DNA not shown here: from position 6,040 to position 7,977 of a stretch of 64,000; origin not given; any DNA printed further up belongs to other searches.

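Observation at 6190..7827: Phosphoglucosamine mutase fused to an XRE-family helix-turn-helix DNA-binding domain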

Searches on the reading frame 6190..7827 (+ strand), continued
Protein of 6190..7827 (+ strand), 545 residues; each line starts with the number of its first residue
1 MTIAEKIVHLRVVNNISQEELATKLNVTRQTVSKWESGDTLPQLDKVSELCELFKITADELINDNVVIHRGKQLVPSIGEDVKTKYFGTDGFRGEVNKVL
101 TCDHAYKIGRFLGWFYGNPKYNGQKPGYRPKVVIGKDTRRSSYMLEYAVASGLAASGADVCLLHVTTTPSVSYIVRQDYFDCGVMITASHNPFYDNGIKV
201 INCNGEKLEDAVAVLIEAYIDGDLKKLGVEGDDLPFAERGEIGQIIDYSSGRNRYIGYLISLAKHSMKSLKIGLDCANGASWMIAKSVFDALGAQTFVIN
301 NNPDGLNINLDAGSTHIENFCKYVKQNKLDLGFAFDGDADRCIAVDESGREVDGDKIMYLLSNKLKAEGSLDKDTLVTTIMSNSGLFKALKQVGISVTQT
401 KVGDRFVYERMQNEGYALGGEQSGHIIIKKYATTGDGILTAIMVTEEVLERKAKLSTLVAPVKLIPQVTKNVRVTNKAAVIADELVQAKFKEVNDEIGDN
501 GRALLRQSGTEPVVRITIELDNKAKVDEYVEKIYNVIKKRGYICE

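Call 5: find_homologous_proteins(query=window:6190-7827:+, max_evalue=1e-10)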
Query window:6190-7827:+ (545 aa): 8000 proteins with E <= 1e-10 among 8000 candidates; the best 120 are listed.
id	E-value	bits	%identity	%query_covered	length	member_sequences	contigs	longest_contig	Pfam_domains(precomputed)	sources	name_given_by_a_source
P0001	0.0e+0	1222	100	100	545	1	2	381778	PF02878.23,PF00408.27,PF12844.14,PF01381.29,PF02879.23,PF13560.13,PF02880.23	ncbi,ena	-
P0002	0.0e+0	1218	100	100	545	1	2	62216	PF02878.23,PF00408.27,PF12844.14,PF01381.29,PF02879.23,PF13560.13,PF02880.23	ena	-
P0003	0.0e+0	1164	94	100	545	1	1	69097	PF02878.23,PF00408.27,PF12844.14,PF01381.29,PF02879.23,PF13560.13,PF02880.23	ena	-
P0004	0.0e+0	1124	91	100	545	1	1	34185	PF02878.23,PF00408.27,PF12844.14,PF01381.29,PF02879.23,PF13560.13,PF02880.23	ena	-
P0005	0.0e+0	1122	91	100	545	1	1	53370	PF02878.23,PF00408.27,PF12844.14,PF01381.29,PF02879.23,PF13560.13,PF02880.23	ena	-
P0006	0.0e+0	1077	87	100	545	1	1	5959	PF02878.23,PF00408.27,PF12844.14,PF01381.29,PF02879.23,PF13560.13,PF13443.13,PF02880.23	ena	-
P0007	0.0e+0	1076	87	100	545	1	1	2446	PF02878.23,PF00408.27,PF12844.14,PF01381.29,PF02879.23,PF13560.13,PF13443.13,PF02880.23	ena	-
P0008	0.0e+0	1075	87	100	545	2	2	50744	PF02878.23,PF00408.27,PF12844.14,PF01381.29,PF02879.23,PF13560.13,PF13443.13,PF02880.23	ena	-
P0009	0.0e+0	1075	87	100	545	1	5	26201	PF02878.23,PF00408.27,PF12844.14,PF01381.29,PF02879.23,PF13560.13,PF13443.13,PF02880.23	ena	-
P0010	0.0e+0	1074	86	100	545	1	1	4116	PF02878.23,PF00408.27,PF12844.14,PF01381.29,PF02879.23,PF13560.13,PF13443.13,PF02880.23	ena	-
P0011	0.0e+0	1074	86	100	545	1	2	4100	PF02878.23,PF00408.27,PF12844.14,PF01381.29,PF02879.23,PF13560.13,PF13443.13,PF02880.23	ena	-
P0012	0.0e+0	1074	86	100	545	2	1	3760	PF02878.23,PF00408.27,PF12844.14,PF01381.29,PF02879.23,PF13560.13,PF13443.13,PF02880.23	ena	-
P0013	0.0e+0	1073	87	100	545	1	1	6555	PF02878.23,PF00408.27,PF12844.14,PF01381.29,PF02879.23,PF13560.13,PF13443.13,PF02880.23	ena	-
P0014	0.0e+0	1073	87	100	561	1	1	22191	PF02878.23,PF00408.27,PF12844.14,PF01381.29,PF02879.23,PF13560.13,PF02880.23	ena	-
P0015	0.0e+0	1073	86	100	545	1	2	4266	PF02878.23,PF00408.27,PF12844.14,PF01381.29,PF02879.23,PF13560.13,PF13443.13,PF02880.23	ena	-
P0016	0.0e+0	1072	86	100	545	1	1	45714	PF02878.23,PF00408.27,PF12844.14,PF01381.29,PF02879.23,PF13560.13,PF13443.13,PF02880.23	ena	-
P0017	0.0e+0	1071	86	100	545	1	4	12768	PF02878.23,PF00408.27,PF12844.14,PF01381.29,PF02879.23,PF13560.13,PF13443.13,PF02880.23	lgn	-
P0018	0.0e+0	1071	87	100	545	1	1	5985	PF02878.23,PF00408.27,PF12844.14,PF01381.29,PF02879.23,PF13560.13,PF13443.13,PF02880.23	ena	-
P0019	0.0e+0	1070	85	100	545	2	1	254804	PF02878.23,PF00408.27,PF12844.14,PF01381.29,PF02879.23,PF13560.13,PF02880.23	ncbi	-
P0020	0.0e+0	1069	85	100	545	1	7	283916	PF02878.23,PF00408.27,PF12844.14,PF01381.29,PF02879.23,PF13443.13,PF02880.23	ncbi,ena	-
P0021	0.0e+0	1069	86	100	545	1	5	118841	PF02878.23,PF00408.27,PF12844.14,PF01381.29,PF02879.23,PF13560.13,PF13443.13,PF02880.23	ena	-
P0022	0.0e+0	1069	86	100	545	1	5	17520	PF02878.23,PF00408.27,PF12844.14,PF01381.29,PF02879.23,PF13560.13,PF13443.13,PF02880.23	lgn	-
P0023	0.0e+0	1066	85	100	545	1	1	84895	PF02878.23,PF00408.27,PF12844.14,PF01381.29,PF02879.23,PF13443.13,PF02880.23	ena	-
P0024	0.0e+0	1066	86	100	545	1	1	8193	PF02878.23,PF00408.27,PF12844.14,PF01381.29,PF02879.23,PF13560.13,PF13443.13,PF02880.23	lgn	-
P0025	0.0e+0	1065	85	100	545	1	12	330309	PF02878.23,PF00408.27,PF12844.14,PF01381.29,PF02879.23,PF13560.13,PF13443.13,PF02880.23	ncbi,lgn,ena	-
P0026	0.0e+0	1065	86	100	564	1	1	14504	PF02878.23,PF00408.27,PF12844.14,PF01381.29,PF02879.23,PF13560.13,PF13443.13,PF02880.23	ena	-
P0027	0.0e+0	1064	85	100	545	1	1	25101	PF02878.23,PF00408.27,PF12844.14,PF01381.29,PF02879.23,PF13560.13,PF13443.13,PF02880.23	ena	-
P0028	0.0e+0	1063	86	100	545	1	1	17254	PF02878.23,PF00408.27,PF12844.14,PF01381.29,PF02879.23,PF13560.13,PF13443.13,PF02880.23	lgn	-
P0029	0.0e+0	1061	86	100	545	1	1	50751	PF02878.23,PF00408.27,PF12844.14,PF01381.29,PF02879.23,PF13560.13,PF13443.13,PF02880.23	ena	-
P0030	0.0e+0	1061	85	100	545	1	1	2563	PF02878.23,PF00408.27,PF12844.14,PF01381.29,PF02879.23,PF13560.13,PF13443.13,PF02880.23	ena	-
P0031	0.0e+0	1060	85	100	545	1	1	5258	PF02878.23,PF00408.27,PF12844.14,PF01381.29,PF02879.23,PF13560.13,PF13443.13,PF02880.23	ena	-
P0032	0.0e+0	1060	85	100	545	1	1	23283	PF02878.23,PF00408.27,PF12844.14,PF01381.29,PF02879.23,PF13560.13,PF13443.13,PF02880.23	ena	-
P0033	0.0e+0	1060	85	100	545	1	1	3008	PF02878.23,PF00408.27,PF12844.14,PF01381.29,PF02879.23,PF13560.13,PF13443.13,PF02880.23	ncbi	-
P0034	0.0e+0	1059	85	100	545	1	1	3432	PF02878.23,PF00408.27,PF12844.14,PF01381.29,PF02879.23,PF13560.13,PF13443.13,PF02880.23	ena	-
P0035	0.0e+0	1058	85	100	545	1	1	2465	PF02878.23,PF00408.27,PF12844.14,PF01381.29,PF02879.23,PF13560.13,PF13443.13,PF02880.23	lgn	-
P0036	0.0e+0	1058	84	100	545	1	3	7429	PF02878.23,PF00408.27,PF12844.14,PF01381.29,PF02879.23,PF13560.13,PF13443.13,PF02880.23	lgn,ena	-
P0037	0.0e+0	1057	85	100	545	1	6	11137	PF02878.23,PF00408.27,PF12844.14,PF01381.29,PF02879.23,PF13560.13,PF13443.13,PF02880.23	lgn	-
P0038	0.0e+0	1057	85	100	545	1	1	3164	PF02878.23,PF00408.27,PF12844.14,PF01381.29,PF02879.23,PF13560.13,PF13443.13,PF02880.23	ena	-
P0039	0.0e+0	1057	85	100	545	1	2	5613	PF02878.23,PF00408.27,PF12844.14,PF01381.29,PF02879.23,PF13560.13,PF13443.13,PF02880.23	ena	-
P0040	0.0e+0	1057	85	100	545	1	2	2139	PF02878.23,PF00408.27,PF12844.14,PF01381.29,PF02879.23,PF13560.13,PF13443.13,PF02880.23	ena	-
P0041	0.0e+0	1057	85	100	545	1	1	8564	PF02878.23,PF00408.27,PF12844.14,PF01381.29,PF02879.23,PF13560.13,PF13443.13,PF02880.23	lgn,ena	-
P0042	0.0e+0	1057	85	100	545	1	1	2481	PF02878.23,PF00408.27,PF12844.14,PF01381.29,PF02879.23,PF13560.13,PF13443.13,PF02880.23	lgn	-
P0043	0.0e+0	1056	85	100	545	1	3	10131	PF02878.23,PF00408.27,PF12844.14,PF01381.29,PF02879.23,PF13560.13,PF13443.13,PF02880.23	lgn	-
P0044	0.0e+0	1056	84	100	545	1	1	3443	PF02878.23,PF00408.27,PF12844.14,PF01381.29,PF02879.23,PF13560.13,PF13443.13,PF02880.23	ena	-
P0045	0.0e+0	1055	85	100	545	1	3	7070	PF02878.23,PF00408.27,PF12844.14,PF01381.29,PF02879.23,PF13560.13,PF13443.13,PF02880.23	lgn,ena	-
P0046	0.0e+0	1055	85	100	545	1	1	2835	PF02878.23,PF00408.27,PF12844.14,PF01381.29,PF02879.23,PF13560.13,PF13443.13,PF02880.23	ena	-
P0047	0.0e+0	1054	85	100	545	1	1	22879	PF02878.23,PF00408.27,PF12844.14,PF01381.29,PF02879.23,PF13560.13,PF13443.13,PF02880.23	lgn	-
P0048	0.0e+0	1050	85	100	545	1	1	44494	PF02878.23,PF00408.27,PF12844.14,PF01381.29,PF02879.23,PF13560.13,PF02880.23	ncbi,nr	ncbi:MAG: phosphoglucosamine mutase [Bacilli bacterium]|nr:phosphoglucosamine mutase [Bacilli bacter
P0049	0.0e+0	1049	85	100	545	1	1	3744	PF02878.23,PF00408.27,PF12844.14,PF01381.29,PF02879.23,PF13443.13,PF02880.23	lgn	-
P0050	0.0e+0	1048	84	100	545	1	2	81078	PF02878.23,PF00408.27,PF12844.14,PF01381.29,PF02879.23,PF13560.13,PF13443.13,PF02880.23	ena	-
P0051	0.0e+0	1048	85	100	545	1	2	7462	PF02878.23,PF00408.27,PF12844.14,PF01381.29,PF02879.23,PF13560.13,PF02880.23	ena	-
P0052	0.0e+0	1047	85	100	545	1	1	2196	PF02878.23,PF00408.27,PF12844.14,PF01381.29,PF02879.23,PF13443.13,PF02880.23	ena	-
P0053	0.0e+0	1047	84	100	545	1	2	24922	PF02878.23,PF00408.27,PF12844.14,PF01381.29,PF02879.23,PF13560.13,PF13443.13,PF02880.23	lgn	-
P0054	0.0e+0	1046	84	100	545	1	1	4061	PF02878.23,PF00408.27,PF12844.14,PF01381.29,PF02879.23,PF13560.13,PF13443.13,PF02880.23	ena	-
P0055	0.0e+0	1045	84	100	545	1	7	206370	PF02878.23,PF00408.27,PF12844.14,PF01381.29,PF02879.23,PF13560.13,PF13443.13,PF02880.23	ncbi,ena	-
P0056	0.0e+0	1045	84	100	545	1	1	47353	PF02878.23,PF00408.27,PF12844.14,PF01381.29,PF02879.23,PF13560.13,PF13443.13,PF02880.23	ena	-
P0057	0.0e+0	1045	84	100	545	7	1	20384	PF02878.23,PF00408.27,PF12844.14,PF01381.29,PF02879.23,PF13560.13,PF13443.13,PF02880.23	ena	-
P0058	0.0e+0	1045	83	100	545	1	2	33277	PF02878.23,PF00408.27,PF12844.14,PF01381.29,PF02879.23,PF13560.13,PF13443.13,PF02880.23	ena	-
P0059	0.0e+0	1045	84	100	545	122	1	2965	PF02878.23,PF00408.27,PF12844.14,PF01381.29,PF02879.23,PF02880.23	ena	-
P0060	0.0e+0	1044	83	100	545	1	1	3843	PF02878.23,PF00408.27,PF12844.14,PF01381.29,PF02879.23,PF13560.13,PF13443.13,PF02880.23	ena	-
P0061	0.0e+0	1044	84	100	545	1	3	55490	PF02878.23,PF00408.27,PF12844.14,PF01381.29,PF02879.23,PF13560.13,PF13443.13,PF02880.23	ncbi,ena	-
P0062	0.0e+0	1042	84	100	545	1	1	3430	PF02878.23,PF00408.27,PF12844.14,PF01381.29,PF02879.23,PF02880.23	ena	-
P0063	0.0e+0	1042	84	100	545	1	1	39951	PF02878.23,PF00408.27,PF12844.14,PF01381.29,PF02879.23,PF13560.13,PF13443.13,PF02880.23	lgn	-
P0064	0.0e+0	1042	84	100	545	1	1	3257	PF02878.23,PF00408.27,PF12844.14,PF01381.29,PF02879.23,PF02880.23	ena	-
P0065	0.0e+0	1041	84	100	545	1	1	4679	PF02878.23,PF00408.27,PF12844.14,PF01381.29,PF02879.23,PF13560.13,PF13443.13,PF02880.23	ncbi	-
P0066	0.0e+0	1039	84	100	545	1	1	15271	PF02878.23,PF00408.27,PF12844.14,PF01381.29,PF02879.23,PF13560.13,PF13443.13,PF02880.23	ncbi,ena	-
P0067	0.0e+0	1039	83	100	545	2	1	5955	PF02878.23,PF00408.27,PF12844.14,PF01381.29,PF02879.23,PF13560.13,PF13443.13,PF02880.23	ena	-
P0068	0.0e+0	1038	83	100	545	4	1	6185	PF02878.23,PF00408.27,PF12844.14,PF01381.29,PF02879.23,PF13560.13,PF13443.13,PF02880.23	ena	-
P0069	0.0e+0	1037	83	100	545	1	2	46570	PF02878.23,PF00408.27,PF12844.14,PF01381.29,PF02879.23,PF13560.13,PF02880.23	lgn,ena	-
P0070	0.0e+0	1036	83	100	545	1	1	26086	PF02878.23,PF00408.27,PF12844.14,PF01381.29,PF02879.23,PF13560.13,PF13443.13,PF02880.23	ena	-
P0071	0.0e+0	1035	83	100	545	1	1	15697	PF02878.23,PF00408.27,PF12844.14,PF01381.29,PF02879.23,PF13560.13,PF02880.23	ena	-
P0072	0.0e+0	1033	83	100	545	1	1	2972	PF02878.23,PF00408.27,PF12844.14,PF01381.29,PF02879.23,PF13560.13,PF13443.13,PF02880.23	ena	-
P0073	0.0e+0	1033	83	100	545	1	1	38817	PF02878.23,PF00408.27,PF12844.14,PF01381.29,PF02879.23,PF13560.13,PF13443.13,PF02880.23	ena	-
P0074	0.0e+0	1031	83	100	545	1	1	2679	PF02878.23,PF00408.27,PF12844.14,PF01381.29,PF02879.23,PF13560.13,PF02880.23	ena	-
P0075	0.0e+0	1025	82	100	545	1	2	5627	PF02878.23,PF00408.27,PF12844.14,PF01381.29,PF02879.23,PF13560.13,PF02880.23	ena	-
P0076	0.0e+0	1025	83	100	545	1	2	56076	PF02878.23,PF00408.27,PF12844.14,PF01381.29,PF02879.23,PF13443.13,PF02880.23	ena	-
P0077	0.0e+0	1024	82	100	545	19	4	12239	PF02878.23,PF00408.27,PF12844.14,PF01381.29,PF02879.23,PF13560.13,PF02880.23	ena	-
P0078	0.0e+0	1022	82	100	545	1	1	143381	PF02878.23,PF00408.27,PF12844.14,PF01381.29,PF02879.23,PF13560.13,PF13443.13,PF02880.23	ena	-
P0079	0.0e+0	1021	83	100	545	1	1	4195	PF02878.23,PF00408.27,PF12844.14,PF01381.29,PF02879.23,PF13443.13,PF02880.23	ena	-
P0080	0.0e+0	1019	82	100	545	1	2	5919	PF02878.23,PF00408.27,PF12844.14,PF01381.29,PF02879.23,PF13443.13,PF02880.23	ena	-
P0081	0.0e+0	1019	83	100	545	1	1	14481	PF02878.23,PF00408.27,PF12844.14,PF01381.29,PF02879.23,PF02880.23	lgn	-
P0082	0.0e+0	1018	82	100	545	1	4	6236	PF02878.23,PF00408.27,PF12844.14,PF01381.29,PF02879.23,PF13560.13,PF13443.13,PF02880.23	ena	-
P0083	0.0e+0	1018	83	100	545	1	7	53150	PF02878.23,PF00408.27,PF12844.14,PF01381.29,PF02879.23,PF13560.13,PF02880.23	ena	-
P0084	0.0e+0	1017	82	100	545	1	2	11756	PF02878.23,PF00408.27,PF12844.14,PF01381.29,PF02879.23,PF13560.13,PF13443.13,PF02880.23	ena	-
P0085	0.0e+0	1015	83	100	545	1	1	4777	PF02878.23,PF00408.27,PF12844.14,PF01381.29,PF02879.23,PF02880.23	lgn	-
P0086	0.0e+0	1014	81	100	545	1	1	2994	PF02878.23,PF00408.27,PF12844.14,PF01381.29,PF02879.23,PF13560.13,PF02880.23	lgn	-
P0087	0.0e+0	1013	81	100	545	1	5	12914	PF02878.23,PF00408.27,PF12844.14,PF01381.29,PF02879.23,PF13560.13,PF13443.13,PF02880.23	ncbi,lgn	-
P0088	0.0e+0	1012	81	100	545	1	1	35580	PF02878.23,PF00408.27,PF12844.14,PF01381.29,PF02879.23,PF13560.13,PF13443.13,PF02880.23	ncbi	-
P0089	0.0e+0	1012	82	100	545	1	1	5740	PF02878.23,PF00408.27,PF12844.14,PF01381.29,PF02879.23,PF02880.23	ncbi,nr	ncbi:MAG: phosphoglucosamine mutase [Bacilli bacterium]|nr:phosphoglucosamine mutase [Bacilli bacter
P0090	0.0e+0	1012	82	100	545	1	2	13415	PF02878.23,PF00408.27,PF12844.14,PF01381.29,PF02879.23,PF13560.13,PF13443.13,PF02880.23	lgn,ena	-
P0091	0.0e+0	1012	79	100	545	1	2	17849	PF02878.23,PF00408.27,PF12844.14,PF01381.29,PF02879.23,PF13560.13,PF13443.13,PF02880.23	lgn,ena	-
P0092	0.0e+0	1011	82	100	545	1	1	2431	PF02878.23,PF00408.27,PF12844.14,PF01381.29,PF02879.23,PF13560.13,PF13443.13,PF02880.23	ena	-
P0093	0.0e+0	1011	81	100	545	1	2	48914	PF02878.23,PF00408.27,PF12844.14,PF01381.29,PF02879.23,PF13560.13,PF13443.13,PF02880.23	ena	-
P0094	0.0e+0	1011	82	100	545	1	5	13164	PF02878.23,PF00408.27,PF12844.14,PF01381.29,PF02879.23,PF13560.13,PF13443.13,PF02880.23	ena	-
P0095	0.0e+0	1011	82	100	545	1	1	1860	PF02878.23,PF00408.27,PF12844.14,PF01381.29,PF02879.23,PF13560.13,PF02880.23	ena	-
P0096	0.0e+0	1010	81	100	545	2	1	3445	PF02878.23,PF00408.27,PF12844.14,PF01381.29,PF02879.23,PF13560.13,PF13443.13,PF02880.23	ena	-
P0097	0.0e+0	1010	79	100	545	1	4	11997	PF02878.23,PF00408.27,PF12844.14,PF01381.29,PF02879.23,PF13560.13,PF02880.23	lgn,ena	-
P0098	0.0e+0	1010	79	100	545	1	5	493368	PF02878.23,PF00408.27,PF12844.14,PF01381.29,PF02879.23,PF13560.13,PF02880.23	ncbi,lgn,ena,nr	ncbi:MAG: phosphoglucosamine mutase [Bacilli bacterium]|nr:phosphoglucosamine mutase [Bacilli bacter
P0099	0.0e+0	1009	81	100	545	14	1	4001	PF02878.23,PF00408.27,PF12844.14,PF01381.29,PF02879.23,PF13443.13,PF02880.23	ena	-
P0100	1.3e-298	1009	82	100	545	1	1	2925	PF02878.23,PF00408.27,PF12844.14,PF01381.29,PF02879.23,PF13560.13,PF13443.13,PF02880.23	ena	-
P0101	1.5e-298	1009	82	100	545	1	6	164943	PF02878.23,PF00408.27,PF12844.14,PF01381.29,PF02879.23,PF13560.13,PF13443.13,PF02880.23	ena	-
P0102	1.8e-298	1009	82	100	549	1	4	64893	PF02878.23,PF00408.27,PF12844.14,PF01381.29,PF02879.23,PF13560.13,PF13443.13,PF02880.23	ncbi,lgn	-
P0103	2.2e-298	1008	82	100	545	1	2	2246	PF02878.23,PF00408.27,PF12844.14,PF01381.29,PF02879.23,PF13443.13,PF02880.23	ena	-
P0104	3.7e-298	1008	82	100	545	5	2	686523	PF02878.23,PF00408.27,PF12844.14,PF01381.29,PF02879.23,PF13560.13,PF13443.13,PF02880.23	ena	-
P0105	4.4e-298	1007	83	100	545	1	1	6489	PF02878.23,PF00408.27,PF12844.14,PF01381.29,PF02879.23,PF02880.23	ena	-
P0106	7.0e-298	1007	79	100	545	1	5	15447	PF02878.23,PF00408.27,PF12844.14,PF01381.29,PF02879.23,PF13560.13,PF13443.13,PF02880.23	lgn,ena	-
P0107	7.3e-298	1007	81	100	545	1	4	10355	PF02878.23,PF00408.27,PF12844.14,PF01381.29,PF02879.23,PF13560.13,PF02880.23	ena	-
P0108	8.0e-298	1007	81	100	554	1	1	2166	PF02878.23,PF00408.27,PF12844.14,PF01381.29,PF02879.23,PF13443.13,PF02880.23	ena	-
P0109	9.3e-298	1006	82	100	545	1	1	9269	PF02878.23,PF00408.27,PF12844.14,PF01381.29,PF02879.23,PF13560.13,PF13443.13,PF02880.23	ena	-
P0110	1.1e-297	1006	79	100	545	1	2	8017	PF02878.23,PF00408.27,PF12844.14,PF01381.29,PF02879.23,PF13560.13,PF02880.23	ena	-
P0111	1.1e-297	1006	82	100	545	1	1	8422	PF02878.23,PF00408.27,PF12844.14,PF01381.29,PF02879.23,PF13560.13,PF13443.13,PF02880.23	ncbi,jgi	jgi:phosphoglucosamine mutase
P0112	1.5e-297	1006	81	100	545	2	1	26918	PF02878.23,PF00408.27,PF12844.14,PF01381.29,PF02879.23,PF13560.13,PF02880.23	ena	-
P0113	2.0e-297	1005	81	100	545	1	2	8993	PF02878.23,PF00408.27,PF12844.14,PF01381.29,PF02879.23,PF13560.13,PF13443.13,PF02880.23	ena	-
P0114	2.6e-297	1005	81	100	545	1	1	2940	PF02878.23,PF00408.27,PF12844.14,PF01381.29,PF02879.23,PF13560.13,PF13443.13,PF02880.23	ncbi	-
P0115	3.8e-297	1004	82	100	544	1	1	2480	PF02878.23,PF00408.27,PF12844.14,PF01381.29,PF02879.23,PF13560.13,PF13443.13,PF02880.23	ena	-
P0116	4.0e-297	1004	82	100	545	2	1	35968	PF02878.23,PF00408.27,PF12844.14,PF01381.29,PF02879.23,PF02880.23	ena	-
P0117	5.8e-297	1004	80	100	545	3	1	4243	PF02878.23,PF00408.27,PF12844.14,PF01381.29,PF02879.23,PF13560.13,PF13443.13,PF02880.23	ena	-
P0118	8.6e-297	1003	80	100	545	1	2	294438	PF02878.23,PF00408.27,PF12844.14,PF01381.29,PF02879.23,PF13560.13,PF13443.13,PF02880.23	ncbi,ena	-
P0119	1.1e-296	1003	82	100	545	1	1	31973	PF02878.23,PF00408.27,PF12844.14,PF01381.29,PF02879.23,PF13560.13,PF13443.13,PF02880.23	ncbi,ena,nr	ncbi:MAG: phosphoglucosamine mutase [Bacilli bacterium]|nr:phosphoglucosamine mutase [Bacilli bacter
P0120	1.2e-296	1003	82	100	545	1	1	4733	PF02878.23,PF00408.27,PF12844.14,PF01381.29,PF02879.23,PF13560.13,PF13443.13,PF02880.23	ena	-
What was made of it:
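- Checked: The same 545-aa architecture occurs in at least 120 protein clusters at 79-100% identity (call 5).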
